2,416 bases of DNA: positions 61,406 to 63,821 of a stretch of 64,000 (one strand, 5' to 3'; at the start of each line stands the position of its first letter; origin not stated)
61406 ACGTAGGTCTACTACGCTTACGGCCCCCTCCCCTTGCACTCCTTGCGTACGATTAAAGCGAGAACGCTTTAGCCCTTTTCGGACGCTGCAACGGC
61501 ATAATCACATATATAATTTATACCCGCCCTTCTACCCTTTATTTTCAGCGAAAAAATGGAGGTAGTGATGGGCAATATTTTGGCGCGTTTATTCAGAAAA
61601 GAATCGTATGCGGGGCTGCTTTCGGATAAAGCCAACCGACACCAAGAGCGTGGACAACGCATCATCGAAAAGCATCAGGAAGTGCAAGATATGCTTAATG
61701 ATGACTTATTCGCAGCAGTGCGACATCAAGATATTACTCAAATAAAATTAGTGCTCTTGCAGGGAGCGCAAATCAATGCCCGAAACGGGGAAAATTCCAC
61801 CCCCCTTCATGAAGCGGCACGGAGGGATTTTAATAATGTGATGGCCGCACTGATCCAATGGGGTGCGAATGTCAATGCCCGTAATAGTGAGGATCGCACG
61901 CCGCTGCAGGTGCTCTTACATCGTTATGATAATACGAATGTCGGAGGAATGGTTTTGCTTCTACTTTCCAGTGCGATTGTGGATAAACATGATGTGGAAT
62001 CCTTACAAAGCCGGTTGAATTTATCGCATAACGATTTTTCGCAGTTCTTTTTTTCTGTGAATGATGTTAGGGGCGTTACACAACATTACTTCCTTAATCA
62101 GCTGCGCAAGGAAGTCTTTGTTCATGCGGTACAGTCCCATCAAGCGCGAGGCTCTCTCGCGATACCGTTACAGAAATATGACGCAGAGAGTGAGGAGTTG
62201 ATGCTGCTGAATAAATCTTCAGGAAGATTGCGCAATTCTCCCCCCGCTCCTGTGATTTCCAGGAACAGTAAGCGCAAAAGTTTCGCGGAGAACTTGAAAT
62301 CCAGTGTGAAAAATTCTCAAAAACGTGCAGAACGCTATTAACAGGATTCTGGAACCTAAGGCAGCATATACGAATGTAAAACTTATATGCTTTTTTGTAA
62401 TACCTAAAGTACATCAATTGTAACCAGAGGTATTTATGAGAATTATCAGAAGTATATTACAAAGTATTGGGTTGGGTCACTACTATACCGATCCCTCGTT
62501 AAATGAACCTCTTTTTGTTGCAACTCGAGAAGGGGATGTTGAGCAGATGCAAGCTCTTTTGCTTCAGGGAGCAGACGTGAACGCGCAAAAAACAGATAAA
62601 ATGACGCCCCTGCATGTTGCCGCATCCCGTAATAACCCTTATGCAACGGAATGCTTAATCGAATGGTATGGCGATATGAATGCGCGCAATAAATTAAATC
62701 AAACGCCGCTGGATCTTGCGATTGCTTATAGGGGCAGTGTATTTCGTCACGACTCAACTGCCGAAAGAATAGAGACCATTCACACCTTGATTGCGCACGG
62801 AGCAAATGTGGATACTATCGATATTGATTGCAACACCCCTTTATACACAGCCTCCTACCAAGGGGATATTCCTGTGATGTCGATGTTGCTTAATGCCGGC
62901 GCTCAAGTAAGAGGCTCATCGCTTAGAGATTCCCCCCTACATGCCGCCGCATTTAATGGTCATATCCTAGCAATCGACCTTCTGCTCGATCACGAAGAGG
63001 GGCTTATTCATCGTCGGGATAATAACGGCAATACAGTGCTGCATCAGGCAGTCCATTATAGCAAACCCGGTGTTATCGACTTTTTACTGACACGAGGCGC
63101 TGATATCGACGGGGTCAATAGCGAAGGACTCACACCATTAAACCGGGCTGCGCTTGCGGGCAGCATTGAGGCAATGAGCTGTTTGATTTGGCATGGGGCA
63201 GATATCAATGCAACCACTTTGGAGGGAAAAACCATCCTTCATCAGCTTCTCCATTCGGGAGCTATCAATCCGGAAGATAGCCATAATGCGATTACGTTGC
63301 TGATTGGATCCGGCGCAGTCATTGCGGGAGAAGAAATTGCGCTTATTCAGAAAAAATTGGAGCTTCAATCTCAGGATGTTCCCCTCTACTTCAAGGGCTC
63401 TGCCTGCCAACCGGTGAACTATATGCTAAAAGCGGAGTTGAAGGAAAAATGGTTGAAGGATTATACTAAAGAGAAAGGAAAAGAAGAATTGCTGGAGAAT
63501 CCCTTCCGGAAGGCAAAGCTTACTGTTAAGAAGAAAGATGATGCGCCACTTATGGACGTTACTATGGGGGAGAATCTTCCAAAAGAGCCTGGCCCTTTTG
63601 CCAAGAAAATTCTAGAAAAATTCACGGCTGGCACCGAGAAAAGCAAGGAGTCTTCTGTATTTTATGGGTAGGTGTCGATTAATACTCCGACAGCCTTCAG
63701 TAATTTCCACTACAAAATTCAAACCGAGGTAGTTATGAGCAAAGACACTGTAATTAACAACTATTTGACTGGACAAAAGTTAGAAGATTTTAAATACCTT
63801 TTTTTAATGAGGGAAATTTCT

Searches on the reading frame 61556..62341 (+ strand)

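Call 58: search_protein_families(library=pfam, proteins=[window:61556-62341:+], max_evalue=0.001)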
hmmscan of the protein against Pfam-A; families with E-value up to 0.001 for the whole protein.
window:61556-62341:+ (261 aa): 4 families
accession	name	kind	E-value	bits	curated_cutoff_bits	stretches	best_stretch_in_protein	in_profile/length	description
PF00023.36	Ank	-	1.4e-08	35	21.1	1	81-110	3-32/33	Ankyrin repeat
PF12796.13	Ank_2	-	1.2e-07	32.6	27.3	1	51-121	1-68/90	Ankyrin repeats (3 copies)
PF13637.12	Ank_4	-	2.3e-07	31.4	22.7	0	51-90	1-40/50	Ankyrin repeats (many copies)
PF13606.12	Ank_3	-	0.00014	22.4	22.3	0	80-108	2-30/30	Ankyrin repeat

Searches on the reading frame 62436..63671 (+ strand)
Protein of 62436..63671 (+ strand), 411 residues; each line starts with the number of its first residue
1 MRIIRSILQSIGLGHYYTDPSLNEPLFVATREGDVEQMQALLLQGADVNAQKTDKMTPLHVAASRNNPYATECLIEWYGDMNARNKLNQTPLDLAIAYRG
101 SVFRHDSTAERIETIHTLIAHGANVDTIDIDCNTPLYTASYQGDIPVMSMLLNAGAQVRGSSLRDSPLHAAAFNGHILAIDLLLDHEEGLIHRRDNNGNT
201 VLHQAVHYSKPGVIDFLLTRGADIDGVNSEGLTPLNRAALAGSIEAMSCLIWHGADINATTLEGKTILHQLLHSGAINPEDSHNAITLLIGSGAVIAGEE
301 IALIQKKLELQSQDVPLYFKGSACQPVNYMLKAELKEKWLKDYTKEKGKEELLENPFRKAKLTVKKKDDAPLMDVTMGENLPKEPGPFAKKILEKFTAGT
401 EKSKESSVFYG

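Call 23: search_protein_families(library=ncbifam, proteins=[window:62436-63671:+], max_evalue=1e-20)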
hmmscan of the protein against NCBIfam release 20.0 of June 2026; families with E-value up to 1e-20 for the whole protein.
window:62436-63671:+ (411 aa): 1 family
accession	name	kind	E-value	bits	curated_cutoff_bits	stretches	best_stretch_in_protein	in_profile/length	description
NF043029.1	T4SS_AnkY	equivalog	1.8e-24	86.1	600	0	162-270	420-530/543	Dot/Icm T4SS effector AnkY/LegA9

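Call 33: find_encoding_contigs(protein=window:62436-63671:+, flank=10000, max_places=2)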
Protein window:62436-63671:+ (411 aa): 2 contigs read that carry it; 1 place shown.
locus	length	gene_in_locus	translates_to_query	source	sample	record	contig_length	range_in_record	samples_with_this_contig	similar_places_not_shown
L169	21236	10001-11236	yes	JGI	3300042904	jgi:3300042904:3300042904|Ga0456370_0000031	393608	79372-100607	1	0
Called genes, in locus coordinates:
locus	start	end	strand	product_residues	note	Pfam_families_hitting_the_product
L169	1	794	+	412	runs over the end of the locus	-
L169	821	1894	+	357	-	-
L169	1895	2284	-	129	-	-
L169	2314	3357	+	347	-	PF01757:Acyl_transf_3, PF07786:HGSNAT_cat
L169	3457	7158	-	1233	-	PF22612:GH113, PF13547:GTA_TIM, PF13550:Phage-tail_3, PF23666:Rcc01698_C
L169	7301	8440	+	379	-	PF27087:LRR_TMOD-LMOD (weak)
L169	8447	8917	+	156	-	-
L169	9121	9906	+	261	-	PF12796:Ank_2 (weak), PF13637:Ank_4 (faint), PF00023:Ank (weak)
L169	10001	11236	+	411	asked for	PF12796:Ank_2, PF13637:Ank_4 (weak), PF13857:Ank_5 (weak), PF13637:Ank_4, PF12796:Ank_2, PF13637:Ank_4 (weak), PF13857:Ank_5, PF12796:Ank_2 (weak), +4 more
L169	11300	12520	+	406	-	PF13637:Ank_4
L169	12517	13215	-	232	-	-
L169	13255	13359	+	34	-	-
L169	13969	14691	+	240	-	-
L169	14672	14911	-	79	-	-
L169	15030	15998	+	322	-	PF12796:Ank_2 (weak), PF00023:Ank (faint), PF13637:Ank_4 (weak)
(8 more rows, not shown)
